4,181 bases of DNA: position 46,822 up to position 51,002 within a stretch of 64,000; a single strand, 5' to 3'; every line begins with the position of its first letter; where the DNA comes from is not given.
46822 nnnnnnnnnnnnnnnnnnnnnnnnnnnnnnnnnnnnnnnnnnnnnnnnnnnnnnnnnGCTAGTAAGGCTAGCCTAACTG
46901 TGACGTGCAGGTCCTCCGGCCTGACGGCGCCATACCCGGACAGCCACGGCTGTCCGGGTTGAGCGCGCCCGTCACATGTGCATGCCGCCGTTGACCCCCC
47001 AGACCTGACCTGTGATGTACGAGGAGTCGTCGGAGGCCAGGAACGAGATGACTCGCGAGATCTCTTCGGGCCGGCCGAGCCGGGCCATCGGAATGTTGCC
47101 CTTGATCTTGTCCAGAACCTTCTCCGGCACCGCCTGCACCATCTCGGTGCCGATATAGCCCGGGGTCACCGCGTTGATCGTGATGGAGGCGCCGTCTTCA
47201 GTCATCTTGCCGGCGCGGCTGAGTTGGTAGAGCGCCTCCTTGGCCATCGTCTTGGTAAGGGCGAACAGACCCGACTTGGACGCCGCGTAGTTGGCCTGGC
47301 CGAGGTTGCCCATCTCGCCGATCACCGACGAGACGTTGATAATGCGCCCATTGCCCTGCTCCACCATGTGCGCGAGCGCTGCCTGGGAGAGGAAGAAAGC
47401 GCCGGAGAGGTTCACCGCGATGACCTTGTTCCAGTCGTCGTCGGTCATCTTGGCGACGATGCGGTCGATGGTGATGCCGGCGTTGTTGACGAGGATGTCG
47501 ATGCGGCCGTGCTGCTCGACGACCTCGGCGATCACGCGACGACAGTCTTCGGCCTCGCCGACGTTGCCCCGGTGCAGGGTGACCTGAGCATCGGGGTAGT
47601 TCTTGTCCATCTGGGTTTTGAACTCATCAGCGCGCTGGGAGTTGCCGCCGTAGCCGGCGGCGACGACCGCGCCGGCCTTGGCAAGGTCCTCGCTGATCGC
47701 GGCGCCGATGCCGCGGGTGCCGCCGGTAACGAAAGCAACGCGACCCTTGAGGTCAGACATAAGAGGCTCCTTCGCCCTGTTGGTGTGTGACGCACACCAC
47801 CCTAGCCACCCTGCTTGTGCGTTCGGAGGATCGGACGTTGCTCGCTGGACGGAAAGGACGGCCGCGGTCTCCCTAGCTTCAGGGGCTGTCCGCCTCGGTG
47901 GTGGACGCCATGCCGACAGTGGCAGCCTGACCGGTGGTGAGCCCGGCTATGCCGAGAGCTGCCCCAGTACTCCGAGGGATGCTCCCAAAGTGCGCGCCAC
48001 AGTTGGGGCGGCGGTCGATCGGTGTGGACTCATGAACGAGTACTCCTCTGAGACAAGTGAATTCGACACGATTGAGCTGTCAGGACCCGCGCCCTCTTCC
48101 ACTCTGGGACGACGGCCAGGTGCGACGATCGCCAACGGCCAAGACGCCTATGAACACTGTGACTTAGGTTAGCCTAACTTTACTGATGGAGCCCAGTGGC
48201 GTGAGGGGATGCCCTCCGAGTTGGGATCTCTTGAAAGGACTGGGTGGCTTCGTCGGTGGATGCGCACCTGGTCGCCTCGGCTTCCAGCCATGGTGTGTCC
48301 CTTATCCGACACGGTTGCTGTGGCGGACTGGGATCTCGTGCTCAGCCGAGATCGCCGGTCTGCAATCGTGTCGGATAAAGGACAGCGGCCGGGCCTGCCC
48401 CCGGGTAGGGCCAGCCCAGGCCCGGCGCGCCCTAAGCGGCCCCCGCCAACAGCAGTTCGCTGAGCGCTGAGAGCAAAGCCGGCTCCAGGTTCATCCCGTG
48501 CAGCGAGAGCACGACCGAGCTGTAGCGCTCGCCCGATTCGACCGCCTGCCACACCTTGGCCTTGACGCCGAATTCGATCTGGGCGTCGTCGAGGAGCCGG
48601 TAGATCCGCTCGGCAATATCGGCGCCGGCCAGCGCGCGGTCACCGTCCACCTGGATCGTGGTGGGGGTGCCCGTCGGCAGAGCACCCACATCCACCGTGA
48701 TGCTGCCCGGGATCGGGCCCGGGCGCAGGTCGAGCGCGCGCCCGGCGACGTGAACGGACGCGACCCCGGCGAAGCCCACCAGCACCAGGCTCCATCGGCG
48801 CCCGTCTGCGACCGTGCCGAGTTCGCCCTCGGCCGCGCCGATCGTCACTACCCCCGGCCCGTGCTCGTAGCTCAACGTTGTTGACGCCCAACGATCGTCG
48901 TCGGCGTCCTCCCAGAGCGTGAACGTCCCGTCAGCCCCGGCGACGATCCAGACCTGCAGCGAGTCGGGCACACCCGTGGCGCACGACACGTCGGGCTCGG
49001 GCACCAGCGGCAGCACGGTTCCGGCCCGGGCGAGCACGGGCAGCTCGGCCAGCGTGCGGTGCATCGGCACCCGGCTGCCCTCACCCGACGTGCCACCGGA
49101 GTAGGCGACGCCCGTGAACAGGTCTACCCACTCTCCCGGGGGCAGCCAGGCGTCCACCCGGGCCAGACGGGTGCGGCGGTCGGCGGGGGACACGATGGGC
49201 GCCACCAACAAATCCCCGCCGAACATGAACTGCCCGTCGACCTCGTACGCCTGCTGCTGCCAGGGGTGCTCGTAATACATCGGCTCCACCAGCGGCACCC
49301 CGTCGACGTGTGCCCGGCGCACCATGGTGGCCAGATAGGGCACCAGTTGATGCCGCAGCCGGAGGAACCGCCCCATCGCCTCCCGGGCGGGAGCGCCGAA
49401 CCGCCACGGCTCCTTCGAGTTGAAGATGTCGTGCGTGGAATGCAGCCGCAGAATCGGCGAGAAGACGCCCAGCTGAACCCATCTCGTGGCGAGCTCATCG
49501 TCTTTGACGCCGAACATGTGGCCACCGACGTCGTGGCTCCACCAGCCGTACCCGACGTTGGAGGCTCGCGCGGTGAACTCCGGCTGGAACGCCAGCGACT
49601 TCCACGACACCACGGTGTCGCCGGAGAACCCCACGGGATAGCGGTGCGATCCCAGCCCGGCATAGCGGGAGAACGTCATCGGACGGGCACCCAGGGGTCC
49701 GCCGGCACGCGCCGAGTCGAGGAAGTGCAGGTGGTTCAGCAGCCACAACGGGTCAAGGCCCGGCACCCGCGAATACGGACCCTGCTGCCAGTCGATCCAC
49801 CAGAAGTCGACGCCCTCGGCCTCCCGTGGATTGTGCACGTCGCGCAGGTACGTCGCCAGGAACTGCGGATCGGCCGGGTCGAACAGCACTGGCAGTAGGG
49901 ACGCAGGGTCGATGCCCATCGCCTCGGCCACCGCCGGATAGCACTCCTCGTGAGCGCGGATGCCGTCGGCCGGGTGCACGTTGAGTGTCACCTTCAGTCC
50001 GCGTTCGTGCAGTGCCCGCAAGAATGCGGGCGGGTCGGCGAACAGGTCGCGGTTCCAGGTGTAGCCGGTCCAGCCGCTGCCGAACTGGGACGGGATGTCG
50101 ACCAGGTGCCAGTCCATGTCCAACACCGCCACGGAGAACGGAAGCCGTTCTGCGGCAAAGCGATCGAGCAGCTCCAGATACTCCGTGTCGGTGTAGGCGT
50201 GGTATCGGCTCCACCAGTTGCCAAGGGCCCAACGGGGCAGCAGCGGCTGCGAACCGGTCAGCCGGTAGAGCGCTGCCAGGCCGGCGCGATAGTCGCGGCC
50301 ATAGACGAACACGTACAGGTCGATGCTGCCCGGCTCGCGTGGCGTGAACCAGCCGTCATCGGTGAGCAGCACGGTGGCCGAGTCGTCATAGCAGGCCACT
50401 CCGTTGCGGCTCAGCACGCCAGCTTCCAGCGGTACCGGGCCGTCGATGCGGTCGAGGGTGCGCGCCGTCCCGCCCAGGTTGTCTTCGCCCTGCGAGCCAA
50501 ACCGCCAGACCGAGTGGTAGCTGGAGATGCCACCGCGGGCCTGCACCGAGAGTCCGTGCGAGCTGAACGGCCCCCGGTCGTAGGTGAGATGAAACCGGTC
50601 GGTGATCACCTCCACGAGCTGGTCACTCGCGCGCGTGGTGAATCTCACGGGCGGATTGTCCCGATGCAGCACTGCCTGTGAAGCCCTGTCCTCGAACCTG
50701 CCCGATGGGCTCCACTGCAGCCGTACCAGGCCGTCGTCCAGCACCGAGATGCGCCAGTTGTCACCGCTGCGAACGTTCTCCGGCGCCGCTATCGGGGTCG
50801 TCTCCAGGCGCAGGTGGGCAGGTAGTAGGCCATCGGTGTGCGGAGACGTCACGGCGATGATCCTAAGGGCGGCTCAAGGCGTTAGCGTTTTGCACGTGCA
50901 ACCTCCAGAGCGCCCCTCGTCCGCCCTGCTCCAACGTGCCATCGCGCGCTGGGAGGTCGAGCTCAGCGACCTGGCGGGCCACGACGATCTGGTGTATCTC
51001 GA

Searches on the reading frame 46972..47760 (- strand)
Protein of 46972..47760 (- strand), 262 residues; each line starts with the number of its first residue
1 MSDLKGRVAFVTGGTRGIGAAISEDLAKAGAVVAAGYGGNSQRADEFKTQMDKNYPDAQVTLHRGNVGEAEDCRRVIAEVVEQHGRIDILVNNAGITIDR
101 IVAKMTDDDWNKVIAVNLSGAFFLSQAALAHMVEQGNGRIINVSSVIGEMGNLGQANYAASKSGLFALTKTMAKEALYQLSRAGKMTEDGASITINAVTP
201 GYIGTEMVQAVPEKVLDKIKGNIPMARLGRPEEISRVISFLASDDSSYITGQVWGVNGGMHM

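Call 12: search_protein_families(library=pfam, proteins=[window:46972-47760:-], max_evalue=0.01)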
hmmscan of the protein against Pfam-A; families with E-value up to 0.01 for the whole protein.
window:46972-47760:- (262 aa): 5 families
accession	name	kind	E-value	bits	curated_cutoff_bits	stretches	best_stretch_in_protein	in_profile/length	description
PF13561.12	adh_short_C2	-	2.9e-55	187.8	27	1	16-261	6-236/236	Enoyl-(Acyl carrier protein) reductase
PF00106.31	adh_short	-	1.1e-52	178.8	26.6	1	8-214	2-193/195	short chain dehydrogenase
PF08659.16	KR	-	5.1e-20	72.6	22.6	1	10-177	4-168/180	KR domain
PF01370.27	Epimerase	-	8e-06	25.9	20.9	1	10-186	2-162/240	NAD dependent epimerase/dehydratase family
PF23441.1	SDR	-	2.2e-05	24.4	27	1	9-176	10-181/258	SDR-like rossmann domain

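Call 86: find_encoding_contigs(protein=window:46972-47760:-, flank=3000, max_places=10)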
Protein window:46972-47760:- (262 aa): no gene with exactly this product is on record in the collection.

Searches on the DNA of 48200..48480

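Call 51: search_rna_families(source=window, start=48200, end=48480, threshold=evalue, max_evalue=10)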
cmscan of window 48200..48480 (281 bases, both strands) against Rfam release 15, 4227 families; matches with E-value up to 10: 9.
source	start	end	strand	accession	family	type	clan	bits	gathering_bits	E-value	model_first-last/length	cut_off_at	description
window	48304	48412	+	RF00463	ApoB_5_CRE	Cis-reg;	-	21.5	55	0.48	1-127/127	no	Apolipoprotein B (apoB) 5' UTR cis-regulatory element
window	48405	48457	-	RF02137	HOXA11-AS1_1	Gene; lncRNA;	-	20.4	50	0.11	42-96/96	no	HOXA11 antisense RNA 1 conserved region 1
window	48294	48386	+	RF03219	mir-602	Gene; miRNA;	-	17.5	90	1.2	1-85/85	no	mir-602 microRNA precursor family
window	48212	48286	-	RF02959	DUF3085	Cis-reg;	-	16.9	40.6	1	1-76/76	no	DUF3085 RNA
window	48296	48384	+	RF03622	mir-731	Gene; miRNA;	-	15.9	70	3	1-90/90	no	mir-731 microRNA precursor family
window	48305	48377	+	RF02025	mir-3017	Gene; miRNA;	-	15.6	51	2.4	1-70/70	no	mir-3017 microRNA precursor family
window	48384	48419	-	RF03949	mir-8830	Gene; miRNA;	-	14.9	76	7.4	1-95/95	no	mir-8830 microRNA precursor family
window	48246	48397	-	RF00463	ApoB_5_CRE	Cis-reg;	-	14.8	55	8.8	1-127/127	no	Apolipoprotein B (apoB) 5' UTR cis-regulatory element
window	48407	48475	+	RF02228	sX9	Gene; sRNA;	-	13.1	44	4.7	1-76/76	no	Xanthomonas sRNA sX9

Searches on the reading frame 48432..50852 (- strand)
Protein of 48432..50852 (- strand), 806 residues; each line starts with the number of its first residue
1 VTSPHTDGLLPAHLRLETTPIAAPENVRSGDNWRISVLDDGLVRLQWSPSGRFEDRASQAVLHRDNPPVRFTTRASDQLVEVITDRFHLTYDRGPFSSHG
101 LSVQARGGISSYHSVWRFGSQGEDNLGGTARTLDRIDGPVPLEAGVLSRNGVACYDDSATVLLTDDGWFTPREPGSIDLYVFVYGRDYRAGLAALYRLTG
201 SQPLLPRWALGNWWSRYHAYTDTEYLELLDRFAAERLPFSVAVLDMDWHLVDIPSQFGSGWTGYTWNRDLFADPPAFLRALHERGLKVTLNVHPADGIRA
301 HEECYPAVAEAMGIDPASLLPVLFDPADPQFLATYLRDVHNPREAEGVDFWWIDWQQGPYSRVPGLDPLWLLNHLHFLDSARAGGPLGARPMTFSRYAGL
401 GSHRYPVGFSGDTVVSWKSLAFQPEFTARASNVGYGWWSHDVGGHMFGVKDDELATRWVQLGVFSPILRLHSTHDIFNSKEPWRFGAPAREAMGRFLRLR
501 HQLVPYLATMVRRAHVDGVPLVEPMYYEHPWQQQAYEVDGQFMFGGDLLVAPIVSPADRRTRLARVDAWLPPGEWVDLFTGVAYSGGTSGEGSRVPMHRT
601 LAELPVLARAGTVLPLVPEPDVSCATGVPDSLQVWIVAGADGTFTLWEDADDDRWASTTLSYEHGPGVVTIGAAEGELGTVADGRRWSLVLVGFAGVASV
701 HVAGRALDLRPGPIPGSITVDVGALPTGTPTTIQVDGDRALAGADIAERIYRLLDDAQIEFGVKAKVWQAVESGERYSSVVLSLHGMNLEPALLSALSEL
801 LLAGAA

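Call 12: search_protein_families(library=pfam, proteins=[window:48432-50852:-], max_evalue=0.01)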
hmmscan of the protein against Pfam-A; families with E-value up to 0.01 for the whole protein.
window:48432-50852:- (806 aa): 3 families
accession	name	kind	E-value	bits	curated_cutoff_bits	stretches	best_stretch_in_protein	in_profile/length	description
PF01055.32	Glyco_hydro_31_2nd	-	1.7e-59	202.2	23.5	1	203-510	2-328/328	Glycosyl hydrolases family 31 TIM-barrel domain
PF21365.3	Glyco_hydro_31_3rd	-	2.7e-19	69.9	24.4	1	518-614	1-87/87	Glycosyl hydrolase family 31 C-terminal domain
PF17137.9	DUF5110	-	0.00011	22.6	27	1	632-693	4-70/71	Domain of unknown function (DUF5110)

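Call 22: find_homologous_proteins(query=window:48432-50852:-, max_evalue=1e-50)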
Query window:48432-50852:- (806 aa): 8000 proteins with E <= 1e-50 among 8000 candidates; the best 120 are listed.
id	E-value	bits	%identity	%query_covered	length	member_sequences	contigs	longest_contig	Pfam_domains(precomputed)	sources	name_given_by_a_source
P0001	0.0e+0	1880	100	100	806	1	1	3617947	PF21365.4,PF01055.33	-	-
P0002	0.0e+0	1248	69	99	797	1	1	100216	PF21365.4,PF01055.33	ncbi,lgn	ncbi:MAG: TIM-barrel domain-containing protein [Actinomycetales bacterium]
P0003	0.0e+0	1220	66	100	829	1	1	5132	PF21365.4,PF01055.33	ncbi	-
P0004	0.0e+0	1166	63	99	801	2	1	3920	PF21365.4,PF01055.33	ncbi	-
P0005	0.0e+0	1161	65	95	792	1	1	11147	PF21365.4,PF01055.33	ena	-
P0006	0.0e+0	1157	63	99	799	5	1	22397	PF21365.4,PF01055.33,PF17137.10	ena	-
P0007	0.0e+0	1156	63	99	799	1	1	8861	PF21365.4,PF01055.33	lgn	-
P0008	0.0e+0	1139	62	99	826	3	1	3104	PF21365.4,PF01055.33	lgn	-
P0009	0.0e+0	1127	62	97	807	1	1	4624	PF21365.4,PF01055.33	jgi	jgi:hypothetical protein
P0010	0.0e+0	1123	62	99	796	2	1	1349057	PF21365.4,PF01055.33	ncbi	-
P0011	0.0e+0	1116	61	99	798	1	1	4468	PF21365.4,PF01055.33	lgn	-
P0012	0.0e+0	1110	61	98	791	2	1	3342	PF21365.4,PF01055.33,PF17137.10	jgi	jgi:alpha-glucosidase (family GH31 glycosyl hydrolase)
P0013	0.0e+0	1105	62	100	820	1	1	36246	PF21365.4,PF01055.33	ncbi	-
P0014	0.0e+0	1101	62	99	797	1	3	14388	PF21365.4,PF01055.33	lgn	-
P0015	0.0e+0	1090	60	100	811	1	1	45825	PF21365.4,PF01055.33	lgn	-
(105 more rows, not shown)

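Call 40: find_encoding_contigs(protein=P0002, flank=10000, max_places=3)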
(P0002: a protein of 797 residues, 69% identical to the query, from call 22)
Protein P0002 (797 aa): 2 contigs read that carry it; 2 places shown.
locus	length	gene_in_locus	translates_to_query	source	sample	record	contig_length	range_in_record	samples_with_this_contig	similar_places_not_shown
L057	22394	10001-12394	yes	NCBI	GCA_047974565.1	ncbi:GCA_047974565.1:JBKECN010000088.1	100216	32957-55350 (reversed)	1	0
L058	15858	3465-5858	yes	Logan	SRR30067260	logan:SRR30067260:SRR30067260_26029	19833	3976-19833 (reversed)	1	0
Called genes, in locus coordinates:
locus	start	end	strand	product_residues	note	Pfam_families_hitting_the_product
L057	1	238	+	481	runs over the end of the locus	PF00875:DNA_photolyase, PF03441:FAD_binding_7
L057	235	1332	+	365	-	PF00494:SQS_PSY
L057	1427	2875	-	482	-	PF01946:Thi4 (weak), PF12831:FAD_oxidored (faint), PF13450:NAD_binding_8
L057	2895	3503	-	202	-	PF13399:LytR_C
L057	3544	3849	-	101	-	PF11662:DUF3263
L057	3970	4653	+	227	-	PF03167:UDG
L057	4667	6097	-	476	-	PF06738:ThrE, PF12821:ThrE_2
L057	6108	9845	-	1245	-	-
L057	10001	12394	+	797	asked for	PF01055:Glyco_hydro_31_2nd, PF21365:Glyco_hydro_31_3rd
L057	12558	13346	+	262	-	PF00106:adh_short, PF01370:Epimerase (weak), PF08659:KR, PF13561:adh_short_C2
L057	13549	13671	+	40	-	-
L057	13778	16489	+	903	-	PF13575:DUF4135, PF05147:LANC_like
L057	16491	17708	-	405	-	PF07730:HisKA_3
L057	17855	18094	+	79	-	-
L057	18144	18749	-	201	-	PF00072:Response_reg, PF00196:GerE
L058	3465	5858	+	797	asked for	PF01055:Glyco_hydro_31_2nd, PF21365:Glyco_hydro_31_3rd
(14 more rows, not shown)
